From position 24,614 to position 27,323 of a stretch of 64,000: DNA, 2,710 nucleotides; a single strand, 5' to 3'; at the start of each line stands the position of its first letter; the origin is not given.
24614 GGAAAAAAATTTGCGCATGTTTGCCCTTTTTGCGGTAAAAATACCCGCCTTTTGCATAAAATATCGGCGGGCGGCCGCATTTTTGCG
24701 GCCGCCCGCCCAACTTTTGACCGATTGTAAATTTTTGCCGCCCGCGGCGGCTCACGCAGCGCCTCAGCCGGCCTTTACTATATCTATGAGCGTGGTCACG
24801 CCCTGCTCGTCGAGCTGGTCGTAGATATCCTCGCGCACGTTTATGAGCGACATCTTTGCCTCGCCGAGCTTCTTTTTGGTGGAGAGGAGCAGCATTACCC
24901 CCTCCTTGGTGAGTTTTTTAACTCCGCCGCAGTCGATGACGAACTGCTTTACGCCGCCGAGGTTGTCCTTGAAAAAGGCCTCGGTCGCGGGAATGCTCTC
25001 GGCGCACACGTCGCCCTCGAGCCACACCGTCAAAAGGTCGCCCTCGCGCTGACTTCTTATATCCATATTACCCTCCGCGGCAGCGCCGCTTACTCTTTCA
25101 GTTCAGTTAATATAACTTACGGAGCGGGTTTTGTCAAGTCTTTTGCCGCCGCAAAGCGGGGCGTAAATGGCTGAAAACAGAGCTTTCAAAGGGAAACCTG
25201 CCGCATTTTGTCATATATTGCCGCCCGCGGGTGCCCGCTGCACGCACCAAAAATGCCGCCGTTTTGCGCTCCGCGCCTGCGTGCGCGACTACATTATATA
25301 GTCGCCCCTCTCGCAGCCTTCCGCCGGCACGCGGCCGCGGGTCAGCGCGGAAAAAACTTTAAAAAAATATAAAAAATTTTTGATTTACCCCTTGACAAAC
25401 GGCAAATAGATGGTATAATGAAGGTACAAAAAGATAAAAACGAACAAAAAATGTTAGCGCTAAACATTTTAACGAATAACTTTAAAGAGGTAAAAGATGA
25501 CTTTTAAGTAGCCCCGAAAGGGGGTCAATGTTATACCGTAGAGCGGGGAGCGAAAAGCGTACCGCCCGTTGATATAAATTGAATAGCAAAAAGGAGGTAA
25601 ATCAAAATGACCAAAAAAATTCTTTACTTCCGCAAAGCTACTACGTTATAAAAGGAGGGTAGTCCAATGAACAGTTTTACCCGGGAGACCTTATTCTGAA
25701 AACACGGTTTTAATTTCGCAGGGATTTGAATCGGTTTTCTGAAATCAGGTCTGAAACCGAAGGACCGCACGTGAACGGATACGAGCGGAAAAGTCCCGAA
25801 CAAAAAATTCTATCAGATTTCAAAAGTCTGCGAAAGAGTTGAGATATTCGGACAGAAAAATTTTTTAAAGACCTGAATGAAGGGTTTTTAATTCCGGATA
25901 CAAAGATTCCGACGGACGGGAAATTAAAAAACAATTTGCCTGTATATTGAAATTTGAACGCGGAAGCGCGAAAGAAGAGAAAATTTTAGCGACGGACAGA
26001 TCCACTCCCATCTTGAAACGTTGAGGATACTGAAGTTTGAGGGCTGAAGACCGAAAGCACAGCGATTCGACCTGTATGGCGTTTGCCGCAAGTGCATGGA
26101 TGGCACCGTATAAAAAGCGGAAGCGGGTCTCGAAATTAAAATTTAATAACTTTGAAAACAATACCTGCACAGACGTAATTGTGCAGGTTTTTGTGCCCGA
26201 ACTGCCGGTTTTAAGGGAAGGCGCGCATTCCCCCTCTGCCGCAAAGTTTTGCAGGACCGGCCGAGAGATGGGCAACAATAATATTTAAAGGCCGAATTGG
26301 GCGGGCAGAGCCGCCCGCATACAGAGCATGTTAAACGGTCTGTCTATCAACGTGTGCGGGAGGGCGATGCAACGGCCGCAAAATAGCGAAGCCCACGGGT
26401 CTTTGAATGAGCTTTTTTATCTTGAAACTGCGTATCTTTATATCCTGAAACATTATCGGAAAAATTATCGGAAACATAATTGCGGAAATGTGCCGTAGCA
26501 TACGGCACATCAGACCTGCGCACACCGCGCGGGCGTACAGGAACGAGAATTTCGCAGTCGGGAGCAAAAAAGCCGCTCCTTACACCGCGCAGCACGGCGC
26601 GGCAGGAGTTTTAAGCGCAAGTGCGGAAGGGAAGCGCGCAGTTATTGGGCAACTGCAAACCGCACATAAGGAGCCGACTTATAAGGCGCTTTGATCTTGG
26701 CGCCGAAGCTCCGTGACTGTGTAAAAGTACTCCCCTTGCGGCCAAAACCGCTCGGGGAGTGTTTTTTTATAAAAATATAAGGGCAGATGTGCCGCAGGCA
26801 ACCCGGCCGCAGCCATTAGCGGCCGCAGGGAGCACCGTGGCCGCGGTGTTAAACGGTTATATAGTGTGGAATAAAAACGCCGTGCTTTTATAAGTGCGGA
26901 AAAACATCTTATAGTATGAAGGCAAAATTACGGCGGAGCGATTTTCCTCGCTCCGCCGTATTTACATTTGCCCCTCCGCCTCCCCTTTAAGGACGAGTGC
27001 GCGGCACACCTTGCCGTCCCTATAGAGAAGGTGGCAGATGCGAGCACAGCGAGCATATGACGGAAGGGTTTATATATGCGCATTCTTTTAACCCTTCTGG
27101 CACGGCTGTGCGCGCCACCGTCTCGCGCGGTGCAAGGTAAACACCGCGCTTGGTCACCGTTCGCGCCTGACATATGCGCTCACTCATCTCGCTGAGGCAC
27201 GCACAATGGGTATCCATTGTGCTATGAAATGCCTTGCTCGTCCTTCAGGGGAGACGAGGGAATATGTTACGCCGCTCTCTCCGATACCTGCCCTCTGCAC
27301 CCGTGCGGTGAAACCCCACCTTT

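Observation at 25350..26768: Orphan ~1.3-kb promoter-to-terminator unit with no credible ORF: candidate giant structured ncRNA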

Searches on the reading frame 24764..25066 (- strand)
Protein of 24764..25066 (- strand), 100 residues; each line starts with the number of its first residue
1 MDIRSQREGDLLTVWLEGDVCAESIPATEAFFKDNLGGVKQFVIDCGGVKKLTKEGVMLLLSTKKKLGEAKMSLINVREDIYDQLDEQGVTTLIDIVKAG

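Call 10: find_encoding_contigs(protein=window:24764-25066:-, flank=6000, max_places=10)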
Protein window:24764-25066:- (100 aa): 22 contigs read that carry it; 10 places shown.
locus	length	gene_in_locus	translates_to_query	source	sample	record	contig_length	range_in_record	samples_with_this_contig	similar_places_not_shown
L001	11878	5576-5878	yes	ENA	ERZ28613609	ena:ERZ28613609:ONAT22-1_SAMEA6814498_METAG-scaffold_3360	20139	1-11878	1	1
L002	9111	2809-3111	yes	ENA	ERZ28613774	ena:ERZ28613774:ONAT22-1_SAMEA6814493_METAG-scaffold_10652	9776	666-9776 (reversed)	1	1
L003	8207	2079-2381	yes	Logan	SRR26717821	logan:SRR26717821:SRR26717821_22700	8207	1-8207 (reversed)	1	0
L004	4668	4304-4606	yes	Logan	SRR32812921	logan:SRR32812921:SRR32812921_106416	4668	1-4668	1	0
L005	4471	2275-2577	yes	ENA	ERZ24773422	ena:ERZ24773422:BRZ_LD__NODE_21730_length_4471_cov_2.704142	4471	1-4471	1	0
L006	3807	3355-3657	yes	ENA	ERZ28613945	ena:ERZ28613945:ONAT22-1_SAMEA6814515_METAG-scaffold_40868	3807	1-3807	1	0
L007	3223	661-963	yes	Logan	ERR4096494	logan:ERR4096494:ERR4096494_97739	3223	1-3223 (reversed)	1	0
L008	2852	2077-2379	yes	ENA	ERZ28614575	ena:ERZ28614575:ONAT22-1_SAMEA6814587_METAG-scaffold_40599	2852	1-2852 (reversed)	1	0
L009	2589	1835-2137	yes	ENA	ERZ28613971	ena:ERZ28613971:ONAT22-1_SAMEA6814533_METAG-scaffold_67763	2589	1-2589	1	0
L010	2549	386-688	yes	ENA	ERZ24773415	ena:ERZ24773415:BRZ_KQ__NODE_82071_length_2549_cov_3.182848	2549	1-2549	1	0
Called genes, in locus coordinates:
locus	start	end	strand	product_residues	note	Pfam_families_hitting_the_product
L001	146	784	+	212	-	PF13460:NAD_binding_10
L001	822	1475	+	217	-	PF01243:PNPOx_N, PF13183:Fer4_8 (faint), PF13187:Fer4_9 (faint), PF14697:Fer4_21 (faint), PF00037:Fer4 (weak), PF12797:Fer4_2 (faint), PF13237:Fer4_10, PF12838:Fer4_7 (weak), +1 more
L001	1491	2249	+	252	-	PF01661:Macro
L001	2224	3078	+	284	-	-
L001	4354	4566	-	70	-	-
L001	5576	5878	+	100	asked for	-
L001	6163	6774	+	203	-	-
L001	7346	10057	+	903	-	PF00690:Cation_ATPase_N, PF00122:E1-E2_ATPase, PF00702:Hydrolase, PF13246:Cation_ATPase, PF00689:Cation_ATPase_C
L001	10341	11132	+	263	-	-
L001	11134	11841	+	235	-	PF00005:ABC_tran, PF13304:AAA_21 (weak)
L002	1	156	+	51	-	?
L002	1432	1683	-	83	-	-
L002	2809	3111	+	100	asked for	-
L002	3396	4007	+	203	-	-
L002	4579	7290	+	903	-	PF00690:Cation_ATPase_N, PF00122:E1-E2_ATPase, PF00702:Hydrolase, PF13246:Cation_ATPase, PF00689:Cation_ATPase_C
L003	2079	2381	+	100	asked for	-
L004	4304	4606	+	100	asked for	-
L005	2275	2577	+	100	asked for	-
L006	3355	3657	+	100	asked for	-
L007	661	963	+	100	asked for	-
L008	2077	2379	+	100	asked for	-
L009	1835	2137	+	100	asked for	-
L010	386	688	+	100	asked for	-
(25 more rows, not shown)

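Call 13: find_related_loci(query=window:24764-25066:-, collection=genome_contigs, flank=6000)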
Query window:24764-25066:- (100 aa) in genome_contigs; peptide patterns used: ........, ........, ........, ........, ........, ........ (x = any residue, [..] = any of these).
103 stretches matched a pattern, but none encodes a relative of the query by tblastn (E <= 1e-3).
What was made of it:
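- Tried and rejected: A genome_contigs scan with the neighbouring STAS protein found no relative (call 13).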

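Call 17: find_homologous_proteins(query=window:24764-25066:-, max_evalue=0.00001)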
Query window:24764-25066:- (100 aa): 5 proteins with E <= 0.00001 among 7 candidates.
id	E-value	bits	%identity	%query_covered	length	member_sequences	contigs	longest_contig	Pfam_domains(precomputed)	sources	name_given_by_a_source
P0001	2.6e-56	205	97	100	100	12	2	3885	-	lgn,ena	-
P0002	5.4e-38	147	72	99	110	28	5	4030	PF01740.27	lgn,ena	-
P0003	3.5e-37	144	69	99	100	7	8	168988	PF01740.27,PF13466.13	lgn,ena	-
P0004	2.3e-35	138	69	98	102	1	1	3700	PF01740.27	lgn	-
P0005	2.7e-30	122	62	99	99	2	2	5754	-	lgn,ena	-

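Call 18: find_encoding_contigs(protein=P0003, flank=8000, max_places=4)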
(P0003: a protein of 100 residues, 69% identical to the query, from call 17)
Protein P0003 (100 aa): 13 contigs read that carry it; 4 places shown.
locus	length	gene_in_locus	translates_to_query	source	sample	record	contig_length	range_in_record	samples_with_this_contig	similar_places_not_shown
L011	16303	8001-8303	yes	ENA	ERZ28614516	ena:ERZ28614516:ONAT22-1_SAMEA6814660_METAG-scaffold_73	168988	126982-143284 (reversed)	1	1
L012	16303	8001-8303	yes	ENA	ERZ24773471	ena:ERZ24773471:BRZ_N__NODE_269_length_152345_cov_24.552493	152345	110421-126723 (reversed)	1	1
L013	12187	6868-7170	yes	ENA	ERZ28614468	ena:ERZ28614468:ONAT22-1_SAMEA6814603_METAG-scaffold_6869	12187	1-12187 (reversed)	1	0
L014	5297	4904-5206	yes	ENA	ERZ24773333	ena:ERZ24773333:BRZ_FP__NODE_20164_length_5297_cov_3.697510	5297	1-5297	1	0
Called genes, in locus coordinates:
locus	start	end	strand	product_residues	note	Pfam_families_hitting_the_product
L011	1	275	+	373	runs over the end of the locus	PF02163:Peptidase_M50, PF13180:PDZ_2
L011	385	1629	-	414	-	PF12822:ECF_trnsprt (weak), PF09515:Thia_YuaJ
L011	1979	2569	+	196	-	PF12917:YfbR-like, PF13023:HD_3, PF01966:HD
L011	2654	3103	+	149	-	PF02082:Rrf2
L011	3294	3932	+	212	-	PF13460:NAD_binding_10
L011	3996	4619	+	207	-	PF01243:PNPOx_N (weak), PF14697:Fer4_21 (faint), PF13183:Fer4_8 (faint), PF00037:Fer4 (faint), PF12797:Fer4_2 (faint), PF13237:Fer4_10 (faint), PF12838:Fer4_7 (weak)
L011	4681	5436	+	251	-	PF01661:Macro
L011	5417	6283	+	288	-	-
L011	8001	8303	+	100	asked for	PF01740:STAS (weak), PF13466:STAS_2 (weak)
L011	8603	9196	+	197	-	-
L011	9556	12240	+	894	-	PF00690:Cation_ATPase_N, PF00122:E1-E2_ATPase, PF00702:Hydrolase, PF13246:Cation_ATPase, PF00689:Cation_ATPase_C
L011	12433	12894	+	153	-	PF00578:AhpC-TSA, PF08534:Redoxin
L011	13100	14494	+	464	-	PF02056:Glyco_hydro_4, PF11975:Glyco_hydro_4C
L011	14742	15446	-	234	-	PF06541:ABC_trans_CmpB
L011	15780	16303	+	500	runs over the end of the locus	PF00370:FGGY_N, PF02782:FGGY_C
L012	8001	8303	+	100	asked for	PF01740:STAS (weak), PF13466:STAS_2 (weak)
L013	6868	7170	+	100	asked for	PF01740:STAS (weak), PF13466:STAS_2 (weak)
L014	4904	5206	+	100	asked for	PF01740:STAS (weak), PF13466:STAS_2 (weak)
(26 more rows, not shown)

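Call 19: find_encoding_contigs(protein=P0002, flank=8000, max_places=4)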
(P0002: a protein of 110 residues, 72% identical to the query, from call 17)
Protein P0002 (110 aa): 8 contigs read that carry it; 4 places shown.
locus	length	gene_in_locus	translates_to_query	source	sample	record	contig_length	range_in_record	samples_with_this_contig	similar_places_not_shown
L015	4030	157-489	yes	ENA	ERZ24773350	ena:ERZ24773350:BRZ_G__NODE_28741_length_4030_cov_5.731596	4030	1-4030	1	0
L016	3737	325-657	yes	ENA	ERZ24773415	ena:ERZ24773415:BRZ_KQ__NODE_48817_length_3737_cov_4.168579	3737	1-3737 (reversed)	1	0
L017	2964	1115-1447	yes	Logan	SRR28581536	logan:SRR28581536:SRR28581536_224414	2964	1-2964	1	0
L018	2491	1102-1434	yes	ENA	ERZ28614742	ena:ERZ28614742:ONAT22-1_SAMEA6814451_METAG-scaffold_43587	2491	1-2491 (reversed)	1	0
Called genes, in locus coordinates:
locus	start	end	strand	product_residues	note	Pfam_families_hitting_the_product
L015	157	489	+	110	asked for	PF01740:STAS (weak)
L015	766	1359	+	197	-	-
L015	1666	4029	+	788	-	?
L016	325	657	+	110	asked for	PF01740:STAS (weak)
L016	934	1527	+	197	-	-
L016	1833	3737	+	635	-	?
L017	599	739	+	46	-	-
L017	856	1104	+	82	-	-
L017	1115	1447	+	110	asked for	PF01740:STAS (weak)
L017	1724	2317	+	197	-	-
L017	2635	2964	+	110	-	?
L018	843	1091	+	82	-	-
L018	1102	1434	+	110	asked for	PF01740:STAS (weak)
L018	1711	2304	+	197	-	-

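Call 20: find_encoding_contigs(protein=P0005, flank=8000, max_places=3)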
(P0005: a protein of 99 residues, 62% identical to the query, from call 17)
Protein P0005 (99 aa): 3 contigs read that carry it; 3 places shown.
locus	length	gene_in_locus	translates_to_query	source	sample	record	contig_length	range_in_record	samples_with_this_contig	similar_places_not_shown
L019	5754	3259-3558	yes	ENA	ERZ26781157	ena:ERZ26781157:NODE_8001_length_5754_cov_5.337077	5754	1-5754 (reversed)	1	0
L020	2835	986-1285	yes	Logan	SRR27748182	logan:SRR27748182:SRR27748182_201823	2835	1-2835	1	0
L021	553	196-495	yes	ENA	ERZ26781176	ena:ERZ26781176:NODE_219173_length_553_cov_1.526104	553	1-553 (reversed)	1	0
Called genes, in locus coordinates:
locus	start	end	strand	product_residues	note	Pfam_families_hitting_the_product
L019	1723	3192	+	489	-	PF00999:Na_H_Exchanger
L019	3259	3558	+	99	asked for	-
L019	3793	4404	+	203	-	-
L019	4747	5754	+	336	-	?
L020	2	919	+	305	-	?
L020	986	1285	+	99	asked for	-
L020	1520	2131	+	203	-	-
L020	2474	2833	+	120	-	?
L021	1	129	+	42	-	?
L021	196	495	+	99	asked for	-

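Call 21: find_encoding_contigs(protein=P0004, flank=8000, max_places=3)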
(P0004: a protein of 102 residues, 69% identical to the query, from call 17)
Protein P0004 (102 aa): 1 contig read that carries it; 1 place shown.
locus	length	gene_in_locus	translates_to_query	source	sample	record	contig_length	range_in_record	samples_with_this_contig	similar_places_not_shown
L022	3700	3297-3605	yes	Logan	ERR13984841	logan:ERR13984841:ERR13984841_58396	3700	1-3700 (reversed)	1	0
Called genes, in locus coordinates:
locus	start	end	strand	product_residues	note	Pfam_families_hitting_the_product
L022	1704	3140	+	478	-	PF00999:Na_H_Exchanger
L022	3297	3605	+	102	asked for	PF01740:STAS (weak)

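Call 60: search_protein_families(library=pfam, proteins=[window:24764-25066:-], max_evalue=0.01)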
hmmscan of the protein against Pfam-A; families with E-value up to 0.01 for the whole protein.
window:24764-25066:- (100 aa): 2 families
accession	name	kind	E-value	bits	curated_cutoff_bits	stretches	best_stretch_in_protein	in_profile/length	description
PF01740.26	STAS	-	0.00034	20.8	22.6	1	6-94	5-97/106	STAS domain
PF13466.11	STAS_2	-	0.0062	17.1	29.2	1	16-71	3-58/80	STAS domain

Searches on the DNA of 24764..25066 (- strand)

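Call 50: search_rna_families(sources=[L038, L050, L019, L043, L030, L032, L027], threshold=evalue, max_evalue=1)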
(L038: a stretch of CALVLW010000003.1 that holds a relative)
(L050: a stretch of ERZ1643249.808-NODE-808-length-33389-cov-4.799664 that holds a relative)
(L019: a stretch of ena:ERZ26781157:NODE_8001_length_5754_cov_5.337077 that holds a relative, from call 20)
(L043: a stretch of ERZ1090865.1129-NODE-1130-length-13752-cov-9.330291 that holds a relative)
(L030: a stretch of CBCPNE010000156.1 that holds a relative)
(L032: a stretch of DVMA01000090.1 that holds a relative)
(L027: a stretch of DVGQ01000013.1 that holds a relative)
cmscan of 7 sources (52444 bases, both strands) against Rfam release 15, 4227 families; matches with E-value up to 1: 3.
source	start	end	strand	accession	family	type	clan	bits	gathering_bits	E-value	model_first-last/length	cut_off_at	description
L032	307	402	-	RF00059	TPP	Cis-reg; riboswitch;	-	33.2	54.3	0.009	1-105/105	no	TPP riboswitch aptamer (THI element)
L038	380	480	+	RF02690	BTH_s1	Gene; sRNA;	-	23.8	74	0.13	1-205/205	no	Burkholderia sRNA 1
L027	4530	4705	-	RF00260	HepC_CRE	Cis-reg;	-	21.5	140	0.17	1-176/176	no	Hepatitis C virus (HCV) cis-acting replication element (CRE)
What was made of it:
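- On GOLLD, ROOL, OLE, HEARO, raiA, RNase P, tmRNA, 6S, SRP, group I and group II introns (all Rfam 15 families): Seven homologous loci give nothing inside the element (call 50).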

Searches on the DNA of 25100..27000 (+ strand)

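Call 4: search_rna_families(source=window, start=25100, end=27000, threshold=evalue, max_evalue=10)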
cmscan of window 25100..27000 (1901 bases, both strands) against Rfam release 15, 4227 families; matches with E-value up to 10: 8.
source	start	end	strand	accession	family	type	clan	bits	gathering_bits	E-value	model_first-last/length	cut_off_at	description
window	26913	26994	-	RF03540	Flavi_NKV_CRE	Cis-reg;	-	21.2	50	1.4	1-98/98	no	No-Known-Vector Flavivirus 3' UTR cis-acting replication element (CRE)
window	26905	26994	-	RF00383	IS1222_FSE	Cis-reg; frameshift_element;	-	20.9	45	0.27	1-118/118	no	Insertion sequence IS1222 ribosomal frameshifting element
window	25921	25986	+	RF02513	PYLIS_6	Cis-reg;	-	19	80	8.4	1-100/100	no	Pyrrolysine insertion sequence transposase 2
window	26130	26194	+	RF00512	Leu_leader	Cis-reg; leader;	-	17.8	50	1.5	1-148/148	no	Leucine operon leader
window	25959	25978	+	RF01111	SBWMV2_UPD-PKk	Cis-reg;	-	17.5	35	4.3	1-21/21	no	Pseudoknot of upstream pseudoknot domain (UPD) of the 3'UTR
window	25791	25895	+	RF02667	PsiU2-38.40.42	Gene; snRNA; snoRNA; scaRNA;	-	16.7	88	7.8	1-136/136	no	Drosophila small cajal body-specific RNA PsiU2-38.40.4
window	25688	25784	+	RF01241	SNORA81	Gene; snRNA; snoRNA; HACA-box;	-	15.9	45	6.4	1-179/179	no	Small nucleolar RNA SNORA81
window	26158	26288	-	RF04178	BTnc005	Gene; sRNA;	-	12.9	174.8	7.7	1-205/205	no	Bacteroides sRNA BTnc005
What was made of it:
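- On GOLLD, ROOL, OLE, HEARO, raiA, RNase P, tmRNA, 6S, SRP, group I and group II introns (all Rfam 15 families): A permissive scan of 25100-27000 gives only scattered hits of E 0.27-8.4 to unrelated families (call 4).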

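Call 11: search_dna_similar(query=window:25350-26800:+, collection=phages, mode=distant)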
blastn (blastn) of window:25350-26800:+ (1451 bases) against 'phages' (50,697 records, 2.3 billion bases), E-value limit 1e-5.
No match.

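Call 77: search_dna_similar(query=window:25426-26300:+, collection=plasmids, mode=distant)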
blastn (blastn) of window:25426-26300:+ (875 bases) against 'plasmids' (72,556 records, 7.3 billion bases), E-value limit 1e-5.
No match.

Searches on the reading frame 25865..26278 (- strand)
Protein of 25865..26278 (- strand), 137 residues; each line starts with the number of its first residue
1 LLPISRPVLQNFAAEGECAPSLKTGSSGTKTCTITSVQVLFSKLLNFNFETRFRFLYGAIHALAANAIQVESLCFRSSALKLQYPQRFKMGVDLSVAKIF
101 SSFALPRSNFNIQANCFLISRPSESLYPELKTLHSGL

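Call 60: search_protein_families(library=pfam, proteins=[window:25865-26278:-], max_evalue=0.01)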
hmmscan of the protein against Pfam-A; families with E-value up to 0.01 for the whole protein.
window:25865-26278:- (137 aa): 0 families

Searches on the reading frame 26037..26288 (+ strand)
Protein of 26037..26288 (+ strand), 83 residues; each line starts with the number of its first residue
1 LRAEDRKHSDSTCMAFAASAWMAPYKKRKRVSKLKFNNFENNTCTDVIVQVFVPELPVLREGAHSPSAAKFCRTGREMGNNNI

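Call 60: search_protein_families(library=pfam, proteins=[window:26037-26288:+], max_evalue=0.01)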
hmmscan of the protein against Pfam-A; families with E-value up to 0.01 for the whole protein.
window:26037-26288:+ (83 aa): 0 families

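Call 64: find_homologous_proteins(query=window:26037-26288:+, max_evalue=0.001)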
Query window:26037-26288:+ (83 aa): 5 proteins with E <= 0.001 among 5 candidates.
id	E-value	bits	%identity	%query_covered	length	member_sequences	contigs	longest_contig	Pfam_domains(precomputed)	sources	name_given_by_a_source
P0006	3.9e-40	153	100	84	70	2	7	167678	-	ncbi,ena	-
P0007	1.2e-22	97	89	64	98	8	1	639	-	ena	-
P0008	4.9e-12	63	66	64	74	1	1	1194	-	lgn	-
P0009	1.2e-11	62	71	54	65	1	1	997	-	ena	-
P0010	7.0e-11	60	77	53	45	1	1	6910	-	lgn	-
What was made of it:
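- Several short spurious ORFs are called by gene finders (calls 10, 64).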

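Call 65: find_encoding_contigs(protein=P0008, flank=3000, max_places=3)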
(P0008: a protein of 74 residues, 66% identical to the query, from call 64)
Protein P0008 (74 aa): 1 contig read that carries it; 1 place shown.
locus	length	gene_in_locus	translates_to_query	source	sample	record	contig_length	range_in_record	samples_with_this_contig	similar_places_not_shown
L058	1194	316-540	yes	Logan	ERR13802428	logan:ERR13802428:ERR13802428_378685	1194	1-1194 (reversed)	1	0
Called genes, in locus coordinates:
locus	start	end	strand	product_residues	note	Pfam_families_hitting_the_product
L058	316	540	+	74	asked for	-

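Call 66: find_encoding_contigs(protein=P0010, flank=5000, max_places=3)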
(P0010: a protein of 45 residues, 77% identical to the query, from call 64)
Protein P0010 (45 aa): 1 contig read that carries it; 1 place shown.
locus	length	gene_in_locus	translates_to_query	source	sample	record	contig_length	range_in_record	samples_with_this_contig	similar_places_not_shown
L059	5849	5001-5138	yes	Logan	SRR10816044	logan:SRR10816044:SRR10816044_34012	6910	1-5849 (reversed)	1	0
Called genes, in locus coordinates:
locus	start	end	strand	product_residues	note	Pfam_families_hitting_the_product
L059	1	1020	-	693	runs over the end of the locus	?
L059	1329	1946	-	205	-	-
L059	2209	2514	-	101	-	-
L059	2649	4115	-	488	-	PF00999:Na_H_Exchanger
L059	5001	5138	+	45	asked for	-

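Call 67: find_encoding_contigs(protein=P0009, flank=3000, max_places=3)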
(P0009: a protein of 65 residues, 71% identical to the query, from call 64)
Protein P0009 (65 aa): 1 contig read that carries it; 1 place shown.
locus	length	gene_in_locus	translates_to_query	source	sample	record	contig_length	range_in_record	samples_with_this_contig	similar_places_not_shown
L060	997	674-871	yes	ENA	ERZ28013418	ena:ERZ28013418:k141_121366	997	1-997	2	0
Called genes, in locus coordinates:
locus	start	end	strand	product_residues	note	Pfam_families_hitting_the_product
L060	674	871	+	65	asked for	-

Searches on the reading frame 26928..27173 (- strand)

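Call 60: search_protein_families(library=pfam, proteins=[window:26928-27173:-], max_evalue=0.01)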
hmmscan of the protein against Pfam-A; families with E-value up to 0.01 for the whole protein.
window:26928-27173:- (81 aa): 1 family
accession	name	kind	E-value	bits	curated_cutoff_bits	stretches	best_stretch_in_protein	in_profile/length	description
PF01097.24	Defensin_2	-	0.00048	20.4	20.4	1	48-71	3-26/34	Arthropod defensin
